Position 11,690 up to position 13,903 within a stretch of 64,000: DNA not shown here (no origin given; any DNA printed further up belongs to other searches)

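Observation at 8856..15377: Compact non-flagellar T3SS locus with a FliA-type sigma factor and non-canonical gene order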

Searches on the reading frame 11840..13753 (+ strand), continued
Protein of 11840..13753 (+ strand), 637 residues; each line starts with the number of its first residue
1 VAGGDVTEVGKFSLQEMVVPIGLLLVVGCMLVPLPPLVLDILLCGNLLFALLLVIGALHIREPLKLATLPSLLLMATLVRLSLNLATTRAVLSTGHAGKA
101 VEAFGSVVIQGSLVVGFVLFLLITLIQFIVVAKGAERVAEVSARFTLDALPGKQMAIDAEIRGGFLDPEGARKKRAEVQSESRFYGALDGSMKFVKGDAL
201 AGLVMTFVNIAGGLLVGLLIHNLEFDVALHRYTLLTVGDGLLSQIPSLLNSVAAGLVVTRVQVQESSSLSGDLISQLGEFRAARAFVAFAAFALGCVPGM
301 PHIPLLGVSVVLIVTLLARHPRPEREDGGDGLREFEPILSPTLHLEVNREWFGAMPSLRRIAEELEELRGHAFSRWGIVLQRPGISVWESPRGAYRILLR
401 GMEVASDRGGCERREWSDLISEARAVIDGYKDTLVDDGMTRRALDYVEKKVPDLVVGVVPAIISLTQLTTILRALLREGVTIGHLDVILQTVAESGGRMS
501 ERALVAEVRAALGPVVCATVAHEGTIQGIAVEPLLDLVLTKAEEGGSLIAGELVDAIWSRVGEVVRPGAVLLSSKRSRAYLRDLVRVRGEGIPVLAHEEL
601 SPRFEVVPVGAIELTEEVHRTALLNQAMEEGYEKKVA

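Call 80: search_protein_families(library=pfam, max_evalue=10, proteins=[L095:9636-9908:+, L095:9294-9575:+, L097:272-556:+, L097:565-819:+, L091:7569-7871:+, L093:7863-8153:+, L092:160-456:+, L095:8262-8990:+, L095:8992-9282:+, L095:12707-12997:+])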
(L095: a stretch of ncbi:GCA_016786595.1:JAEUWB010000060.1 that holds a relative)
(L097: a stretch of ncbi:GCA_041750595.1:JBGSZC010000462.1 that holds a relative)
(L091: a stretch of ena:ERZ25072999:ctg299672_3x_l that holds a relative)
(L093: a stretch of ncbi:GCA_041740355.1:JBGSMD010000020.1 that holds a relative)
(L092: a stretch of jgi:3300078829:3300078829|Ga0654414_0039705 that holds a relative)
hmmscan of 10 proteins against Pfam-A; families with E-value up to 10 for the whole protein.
L095:9636-9908:+ (90 aa): 1 family
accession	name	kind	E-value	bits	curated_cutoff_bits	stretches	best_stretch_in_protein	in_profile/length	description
PF09392.15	T3SS_needle_F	-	6.4e-05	23.5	29.4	1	24-88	8-71/71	Type III secretion needle MxiH, YscF, SsaG, EprI, PscF, EscF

L095:9294-9575:+ (93 aa): 0 families

L097:272-556:+ (94 aa): 1 family
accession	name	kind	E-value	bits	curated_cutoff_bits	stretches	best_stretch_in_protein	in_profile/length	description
PF11925.13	DUF3443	-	0.14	11.5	25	1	14-77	65-127/367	Protein of unknown function (DUF3443)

L097:565-819:+ (84 aa): 3 families
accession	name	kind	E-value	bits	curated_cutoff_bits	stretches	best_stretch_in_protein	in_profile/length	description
PF18756.6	Nmad4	-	0.018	15.8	27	1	25-73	3-52/87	Nucleotide modification associated domain 4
PF11553.14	DUF3231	-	0.076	13.1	29.6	1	16-62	31-77/165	Protein of unknown function (DUF3231)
PF09392.15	T3SS_needle_F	-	0.1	13.3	29.4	1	41-81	29-70/71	Type III secretion needle MxiH, YscF, SsaG, EprI, PscF, EscF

L091:7569-7871:+ (100 aa): 0 families

L093:7863-8153:+ (96 aa): 0 families

L092:160-456:+ (98 aa): 0 families

L095:8262-8990:+ (242 aa): 0 families

L095:8992-9282:+ (96 aa): 1 family
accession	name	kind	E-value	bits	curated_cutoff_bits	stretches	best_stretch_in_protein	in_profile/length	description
PF01052.25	FliMN_C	-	1.7e-11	44.3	23.8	1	12-81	3-72/73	Type III flagellar switch regulator (C-ring) FliN C-term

L095:12707-12997:+ (96 aa): 1 family
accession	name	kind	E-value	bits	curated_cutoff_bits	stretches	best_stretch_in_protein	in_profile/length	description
PF23893.1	Y4YQ_C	-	0.2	11.9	27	1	5-38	15-48/53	Uncharacterised protein Y4YQ C-terminal domain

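Call 86: search_protein_families(library=ncbifam, max_evalue=1e-10, proteins=[L085:19761-21875:+, L086:15770-17830:+, P0265, P0304, P0287, P0324, P0332, P0342])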
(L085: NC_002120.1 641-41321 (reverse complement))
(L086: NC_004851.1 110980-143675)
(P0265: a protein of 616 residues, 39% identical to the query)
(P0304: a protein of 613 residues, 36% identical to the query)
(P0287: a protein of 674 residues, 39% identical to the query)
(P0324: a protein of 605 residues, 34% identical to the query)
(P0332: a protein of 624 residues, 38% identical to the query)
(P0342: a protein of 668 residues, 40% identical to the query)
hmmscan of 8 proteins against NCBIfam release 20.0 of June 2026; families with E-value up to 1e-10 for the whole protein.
L085:19761-21875:+ (704 aa): 5 families
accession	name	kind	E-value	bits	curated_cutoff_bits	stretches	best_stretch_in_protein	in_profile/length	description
TIGR01399.1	hrcV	equivalog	0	1048.9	692.25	1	15-702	2-677/677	type III secretion system export apparatus subunit SctV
NF009363.0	PRK12720.1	equivalog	5.8e-231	768.6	993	1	7-702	8-671/683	EscV/YscV/HrcV family type III secretion system export apparatus protein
NF011865.0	PRK15337.1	equivalog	5.9e-227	755.3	800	1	9-698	6-682/686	EscV/YscV/HrcV family type III secretion system export apparatus protein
TIGR01398.1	FlhA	equivalog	6e-194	646.1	772.1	1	16-702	2-678/678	flagellar biosynthesis protein FlhA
NF004571.0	PRK05910.1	equivalog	1e-72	245.5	670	2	20-315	12-300/584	type III secretion system protein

L086:15770-17830:+ (686 aa): 5 families
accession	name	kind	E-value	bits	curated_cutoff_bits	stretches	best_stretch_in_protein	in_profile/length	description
NF011865.0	PRK15337.1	equivalog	0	1150.3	800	1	1-686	1-686/686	EscV/YscV/HrcV family type III secretion system export apparatus protein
TIGR01399.1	hrcV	equivalog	5.3e-261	867.9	692.25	1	12-686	2-677/677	type III secretion system export apparatus subunit SctV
NF009363.0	PRK12720.1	equivalog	4e-196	653.5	993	1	2-686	6-671/683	EscV/YscV/HrcV family type III secretion system export apparatus protein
TIGR01398.1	FlhA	equivalog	3.8e-180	600.5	772.1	1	14-685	3-677/678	flagellar biosynthesis protein FlhA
NF004571.0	PRK05910.1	equivalog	7.7e-61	206.2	670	1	17-325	12-313/584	type III secretion system protein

P0265 (616 aa): 5 families
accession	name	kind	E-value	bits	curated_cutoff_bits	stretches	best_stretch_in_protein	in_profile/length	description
TIGR01399.1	hrcV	equivalog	6.2e-143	477.7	692.25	2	2-369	3-387/677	type III secretion system export apparatus subunit SctV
TIGR01398.1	FlhA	equivalog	1.9e-139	466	772.1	2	2-313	2-316/678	flagellar biosynthesis protein FlhA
NF011865.0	PRK15337.1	equivalog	1.9e-130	436.3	800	2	3-312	14-326/686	EscV/YscV/HrcV family type III secretion system export apparatus protein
NF009363.0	PRK12720.1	equivalog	9.9e-123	410.9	993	2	7-367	22-387/683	EscV/YscV/HrcV family type III secretion system export apparatus protein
NF004571.0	PRK05910.1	equivalog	9.5e-75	252.2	670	1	10-588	16-565/584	type III secretion system protein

P0304 (613 aa): 5 families
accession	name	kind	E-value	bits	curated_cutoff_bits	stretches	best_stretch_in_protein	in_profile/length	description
TIGR01399.1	hrcV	equivalog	1.1e-126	424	692.25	2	5-314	6-317/677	type III secretion system export apparatus subunit SctV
TIGR01398.1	FlhA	equivalog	1.3e-120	403.7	772.1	2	2-315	2-318/678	flagellar biosynthesis protein FlhA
NF011865.0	PRK15337.1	equivalog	1.3e-113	380.7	800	2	6-349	17-353/686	EscV/YscV/HrcV family type III secretion system export apparatus protein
NF009363.0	PRK12720.1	equivalog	1.5e-106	357.4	993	2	5-313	20-329/683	EscV/YscV/HrcV family type III secretion system export apparatus protein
NF004571.0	PRK05910.1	equivalog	1.3e-65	222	670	1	5-591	14-573/584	type III secretion system protein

P0287 (674 aa): 5 families
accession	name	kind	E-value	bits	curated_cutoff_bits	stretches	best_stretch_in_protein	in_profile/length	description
TIGR01399.1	hrcV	equivalog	4.8e-150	501.2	692.25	1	9-411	5-423/677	type III secretion system export apparatus subunit SctV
TIGR01398.1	FlhA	equivalog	8.1e-139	463.9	772.1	1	9-392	4-406/678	flagellar biosynthesis protein FlhA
NF009363.0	PRK12720.1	equivalog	7e-134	447.8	993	1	13-396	24-412/683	EscV/YscV/HrcV family type III secretion system export apparatus protein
NF011865.0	PRK15337.1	equivalog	2.5e-121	406.2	800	1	8-307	14-312/686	EscV/YscV/HrcV family type III secretion system export apparatus protein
NF004571.0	PRK05910.1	equivalog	1e-67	228.9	670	1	17-496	18-458/584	type III secretion system protein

P0324 (605 aa): 5 families
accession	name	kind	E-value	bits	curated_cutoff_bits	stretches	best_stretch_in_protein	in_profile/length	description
TIGR01399.1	hrcV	equivalog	1.1e-119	400.9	692.25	2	10-316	4-310/677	type III secretion system export apparatus subunit SctV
TIGR01398.1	FlhA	equivalog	1.1e-119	400.6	772.1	2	14-315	7-311/678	flagellar biosynthesis protein FlhA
NF011865.0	PRK15337.1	equivalog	1.6e-108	363.9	800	2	12-315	15-317/686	EscV/YscV/HrcV family type III secretion system export apparatus protein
NF009363.0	PRK12720.1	equivalog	3.1e-103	346.5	993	1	10-316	18-324/683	EscV/YscV/HrcV family type III secretion system export apparatus protein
NF004571.0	PRK05910.1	equivalog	1e-61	209.1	670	1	19-540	18-513/584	type III secretion system protein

P0332 (624 aa): 5 families
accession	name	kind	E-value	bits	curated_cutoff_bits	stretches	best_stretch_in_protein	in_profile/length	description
TIGR01399.1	hrcV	equivalog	1.6e-189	631.6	692.25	2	8-402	4-408/677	type III secretion system export apparatus subunit SctV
TIGR01398.1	FlhA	equivalog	4.7e-169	563.8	772.1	2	8-412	3-420/678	flagellar biosynthesis protein FlhA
NF011865.0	PRK15337.1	equivalog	1.4e-157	526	800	2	10-403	16-421/686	EscV/YscV/HrcV family type III secretion system export apparatus protein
NF009363.0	PRK12720.1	equivalog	5.8e-150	500.9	993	2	8-391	18-399/683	EscV/YscV/HrcV family type III secretion system export apparatus protein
NF004571.0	PRK05910.1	equivalog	1.2e-77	261.8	670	1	9-620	10-575/584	type III secretion system protein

P0342 (668 aa): 5 families
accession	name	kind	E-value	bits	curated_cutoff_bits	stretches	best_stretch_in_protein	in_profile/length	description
TIGR01398.1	FlhA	equivalog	1.1e-217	724.6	772.1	1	10-659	5-671/678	flagellar biosynthesis protein FlhA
TIGR01399.1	hrcV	equivalog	1.3e-163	546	692.25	1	13-661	9-674/677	type III secretion system export apparatus subunit SctV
NF009363.0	PRK12720.1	equivalog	9e-137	457.3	993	1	14-659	24-664/683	EscV/YscV/HrcV family type III secretion system export apparatus protein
NF011865.0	PRK15337.1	equivalog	8.7e-135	450.7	800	1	11-664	18-683/686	EscV/YscV/HrcV family type III secretion system export apparatus protein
NF004571.0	PRK05910.1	equivalog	1.5e-71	241.6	670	1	17-304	18-301/584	type III secretion system protein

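Call 107: find_related_loci(query=A5, collection=metagenome_contigs, flank=10000)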
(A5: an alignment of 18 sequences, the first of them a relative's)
Query A5 (616 aa) in metagenome_contigs; peptide patterns used: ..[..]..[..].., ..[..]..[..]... (x = any residue, [..] = any of these).
600 stretches matched a pattern (row limit reached: there are more); 596 encode a relative of the query (tblastn E <= 1e-3); the best 80 are kept; 80 distinct loci.
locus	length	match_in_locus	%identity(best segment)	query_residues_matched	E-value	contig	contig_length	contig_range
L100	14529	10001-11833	37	6-582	9e-102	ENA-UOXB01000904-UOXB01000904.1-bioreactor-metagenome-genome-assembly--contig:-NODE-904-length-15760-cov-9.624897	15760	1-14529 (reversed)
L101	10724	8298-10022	38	17-524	6e-101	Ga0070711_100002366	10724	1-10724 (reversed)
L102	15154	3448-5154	36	7-516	2e-98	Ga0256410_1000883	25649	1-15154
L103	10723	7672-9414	34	3-524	1e-97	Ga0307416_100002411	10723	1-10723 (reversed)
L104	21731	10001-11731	35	7-524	1e-96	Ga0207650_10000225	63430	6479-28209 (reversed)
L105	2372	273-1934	39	20-509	1e-99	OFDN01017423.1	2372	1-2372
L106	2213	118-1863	38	3-522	4e-100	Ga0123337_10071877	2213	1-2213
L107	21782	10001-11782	35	2-514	3e-94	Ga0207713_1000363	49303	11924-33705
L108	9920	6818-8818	32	3-595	2e-93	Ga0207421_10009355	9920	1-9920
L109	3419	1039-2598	38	26-472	2e-94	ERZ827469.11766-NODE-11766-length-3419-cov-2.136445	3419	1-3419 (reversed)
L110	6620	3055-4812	35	3-527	5e-93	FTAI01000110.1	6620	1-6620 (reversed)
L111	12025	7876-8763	50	3-297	7e-93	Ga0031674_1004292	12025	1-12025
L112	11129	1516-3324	33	6-535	2e-92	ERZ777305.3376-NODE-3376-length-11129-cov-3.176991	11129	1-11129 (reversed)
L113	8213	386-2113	34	1-603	8e-92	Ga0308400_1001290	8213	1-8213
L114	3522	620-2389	37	3-534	2e-92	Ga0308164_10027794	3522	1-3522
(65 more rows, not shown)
